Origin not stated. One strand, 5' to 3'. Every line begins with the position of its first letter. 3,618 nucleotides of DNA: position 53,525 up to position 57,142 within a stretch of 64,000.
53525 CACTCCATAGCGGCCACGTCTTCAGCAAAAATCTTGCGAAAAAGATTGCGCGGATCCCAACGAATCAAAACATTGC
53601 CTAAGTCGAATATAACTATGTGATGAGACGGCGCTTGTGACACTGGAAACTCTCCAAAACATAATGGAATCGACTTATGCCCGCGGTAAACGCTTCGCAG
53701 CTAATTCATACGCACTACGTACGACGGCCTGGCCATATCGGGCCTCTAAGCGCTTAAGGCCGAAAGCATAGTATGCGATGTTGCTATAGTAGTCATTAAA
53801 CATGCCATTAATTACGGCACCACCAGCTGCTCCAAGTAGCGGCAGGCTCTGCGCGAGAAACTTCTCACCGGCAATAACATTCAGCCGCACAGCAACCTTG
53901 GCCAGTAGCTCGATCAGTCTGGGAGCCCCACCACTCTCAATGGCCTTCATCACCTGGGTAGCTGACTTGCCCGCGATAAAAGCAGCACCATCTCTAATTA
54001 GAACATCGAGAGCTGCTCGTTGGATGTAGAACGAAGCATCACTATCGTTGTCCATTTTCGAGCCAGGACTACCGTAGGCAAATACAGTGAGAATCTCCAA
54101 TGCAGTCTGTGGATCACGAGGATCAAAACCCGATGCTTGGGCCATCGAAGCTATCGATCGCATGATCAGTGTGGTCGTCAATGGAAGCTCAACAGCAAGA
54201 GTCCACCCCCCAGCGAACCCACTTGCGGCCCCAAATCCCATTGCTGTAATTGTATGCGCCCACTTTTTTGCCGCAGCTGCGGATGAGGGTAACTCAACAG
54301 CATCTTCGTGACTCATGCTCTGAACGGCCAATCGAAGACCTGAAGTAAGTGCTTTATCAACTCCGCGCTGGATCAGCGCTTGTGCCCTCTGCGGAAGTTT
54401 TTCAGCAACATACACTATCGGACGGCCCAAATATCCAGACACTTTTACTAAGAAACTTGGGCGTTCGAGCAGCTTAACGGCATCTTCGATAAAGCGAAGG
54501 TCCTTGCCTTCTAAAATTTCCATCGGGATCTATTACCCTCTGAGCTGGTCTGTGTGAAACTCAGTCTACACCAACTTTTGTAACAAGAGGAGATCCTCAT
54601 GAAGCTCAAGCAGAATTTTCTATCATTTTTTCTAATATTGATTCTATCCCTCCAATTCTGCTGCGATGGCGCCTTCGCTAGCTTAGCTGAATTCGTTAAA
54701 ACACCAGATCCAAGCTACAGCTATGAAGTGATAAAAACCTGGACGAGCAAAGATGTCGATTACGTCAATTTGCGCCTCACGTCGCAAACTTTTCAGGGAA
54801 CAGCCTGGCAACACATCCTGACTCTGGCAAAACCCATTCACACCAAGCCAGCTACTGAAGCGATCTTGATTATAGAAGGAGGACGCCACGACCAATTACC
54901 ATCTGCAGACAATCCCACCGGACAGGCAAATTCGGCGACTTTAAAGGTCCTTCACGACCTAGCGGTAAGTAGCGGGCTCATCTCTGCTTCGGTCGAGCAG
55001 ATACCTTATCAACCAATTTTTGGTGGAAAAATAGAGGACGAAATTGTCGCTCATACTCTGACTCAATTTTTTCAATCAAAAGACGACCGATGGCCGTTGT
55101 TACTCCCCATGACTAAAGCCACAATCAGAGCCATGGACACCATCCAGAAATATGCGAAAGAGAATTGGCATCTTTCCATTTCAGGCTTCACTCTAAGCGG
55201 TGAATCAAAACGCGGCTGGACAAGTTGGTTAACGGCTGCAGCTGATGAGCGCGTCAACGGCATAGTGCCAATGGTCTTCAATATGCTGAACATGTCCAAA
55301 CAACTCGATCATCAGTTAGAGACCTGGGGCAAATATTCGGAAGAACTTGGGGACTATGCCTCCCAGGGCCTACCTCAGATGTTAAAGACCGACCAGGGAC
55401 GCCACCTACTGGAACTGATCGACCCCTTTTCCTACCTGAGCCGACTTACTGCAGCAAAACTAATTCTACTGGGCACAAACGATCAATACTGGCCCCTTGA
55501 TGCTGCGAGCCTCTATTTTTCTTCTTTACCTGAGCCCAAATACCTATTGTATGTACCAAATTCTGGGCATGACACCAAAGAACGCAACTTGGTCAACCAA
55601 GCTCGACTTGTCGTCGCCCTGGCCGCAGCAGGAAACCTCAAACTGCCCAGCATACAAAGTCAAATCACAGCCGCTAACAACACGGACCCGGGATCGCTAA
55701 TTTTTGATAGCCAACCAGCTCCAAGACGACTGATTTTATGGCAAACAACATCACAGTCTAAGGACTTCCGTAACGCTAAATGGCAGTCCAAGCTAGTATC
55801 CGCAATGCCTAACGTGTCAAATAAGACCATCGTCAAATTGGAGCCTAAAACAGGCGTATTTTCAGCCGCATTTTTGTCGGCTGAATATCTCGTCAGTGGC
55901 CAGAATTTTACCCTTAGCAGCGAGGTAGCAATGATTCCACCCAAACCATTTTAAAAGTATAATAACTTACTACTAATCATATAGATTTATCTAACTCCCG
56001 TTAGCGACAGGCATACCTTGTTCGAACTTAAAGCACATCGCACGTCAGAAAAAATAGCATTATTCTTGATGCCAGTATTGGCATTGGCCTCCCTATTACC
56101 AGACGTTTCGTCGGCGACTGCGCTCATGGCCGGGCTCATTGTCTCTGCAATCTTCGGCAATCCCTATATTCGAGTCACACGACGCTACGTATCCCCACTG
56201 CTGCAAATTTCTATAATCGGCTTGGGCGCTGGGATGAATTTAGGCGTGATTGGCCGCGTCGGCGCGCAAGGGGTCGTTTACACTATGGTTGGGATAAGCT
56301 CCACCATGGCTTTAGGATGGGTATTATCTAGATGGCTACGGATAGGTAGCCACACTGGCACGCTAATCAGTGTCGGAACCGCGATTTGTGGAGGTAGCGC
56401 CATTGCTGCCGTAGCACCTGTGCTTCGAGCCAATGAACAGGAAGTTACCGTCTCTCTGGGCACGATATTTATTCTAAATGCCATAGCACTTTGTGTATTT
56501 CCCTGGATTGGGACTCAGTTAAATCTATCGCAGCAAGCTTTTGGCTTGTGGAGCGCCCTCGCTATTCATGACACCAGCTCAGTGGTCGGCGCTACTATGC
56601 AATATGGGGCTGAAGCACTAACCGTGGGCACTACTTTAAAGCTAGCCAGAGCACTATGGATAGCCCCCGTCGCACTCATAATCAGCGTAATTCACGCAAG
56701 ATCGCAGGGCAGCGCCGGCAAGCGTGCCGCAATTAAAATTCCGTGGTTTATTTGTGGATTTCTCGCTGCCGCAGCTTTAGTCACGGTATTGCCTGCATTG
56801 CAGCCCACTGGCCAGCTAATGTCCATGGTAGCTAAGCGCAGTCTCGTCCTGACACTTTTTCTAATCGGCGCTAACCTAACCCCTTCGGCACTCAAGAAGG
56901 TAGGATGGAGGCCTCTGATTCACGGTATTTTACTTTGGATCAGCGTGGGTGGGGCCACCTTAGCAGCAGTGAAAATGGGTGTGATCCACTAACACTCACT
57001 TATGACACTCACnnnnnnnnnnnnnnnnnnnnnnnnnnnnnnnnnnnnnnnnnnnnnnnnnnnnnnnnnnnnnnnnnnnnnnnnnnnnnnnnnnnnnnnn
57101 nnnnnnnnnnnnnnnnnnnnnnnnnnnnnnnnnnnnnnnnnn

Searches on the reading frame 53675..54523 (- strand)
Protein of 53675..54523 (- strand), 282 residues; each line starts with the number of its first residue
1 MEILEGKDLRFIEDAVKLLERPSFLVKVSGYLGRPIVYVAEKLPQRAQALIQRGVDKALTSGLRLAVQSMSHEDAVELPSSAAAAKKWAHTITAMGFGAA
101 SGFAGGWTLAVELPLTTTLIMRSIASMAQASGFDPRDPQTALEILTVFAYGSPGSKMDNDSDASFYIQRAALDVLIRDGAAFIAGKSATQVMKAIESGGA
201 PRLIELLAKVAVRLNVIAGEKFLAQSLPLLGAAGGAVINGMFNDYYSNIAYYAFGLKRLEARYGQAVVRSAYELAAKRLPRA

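Call 68: search_protein_families(library=pfam, proteins=[window:53675-54523:-], max_evalue=0.00001)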
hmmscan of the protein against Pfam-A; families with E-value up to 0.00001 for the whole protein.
window:53675-54523:- (282 aa): 1 family
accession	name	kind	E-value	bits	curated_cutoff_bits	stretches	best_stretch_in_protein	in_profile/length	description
PF12787.12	EcsC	-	2.6e-18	67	30.4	1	76-257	80-238/240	EcsC protein family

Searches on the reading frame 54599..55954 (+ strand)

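Call 68: search_protein_families(library=pfam, proteins=[window:54599-55954:+], max_evalue=0.00001)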
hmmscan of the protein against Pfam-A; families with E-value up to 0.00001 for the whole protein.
window:54599-55954:+ (451 aa): 1 family
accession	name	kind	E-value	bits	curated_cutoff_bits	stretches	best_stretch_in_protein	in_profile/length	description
PF10142.15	PhoPQ_related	-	4.9e-102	341.8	20.3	1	29-391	1-367/367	PhoPQ-activated pathogenicity-related protein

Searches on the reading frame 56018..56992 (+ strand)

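Call 68: search_protein_families(library=pfam, proteins=[window:56018-56992:+], max_evalue=0.00001)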
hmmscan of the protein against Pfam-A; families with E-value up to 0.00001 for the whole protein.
window:56018-56992:+ (324 aa): 1 family
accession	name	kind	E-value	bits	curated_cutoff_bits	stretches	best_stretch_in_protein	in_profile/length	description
PF03601.19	Cons_hypoth698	-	4.2e-53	180.7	24.5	1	34-302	31-303/304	Conserved hypothetical protein 698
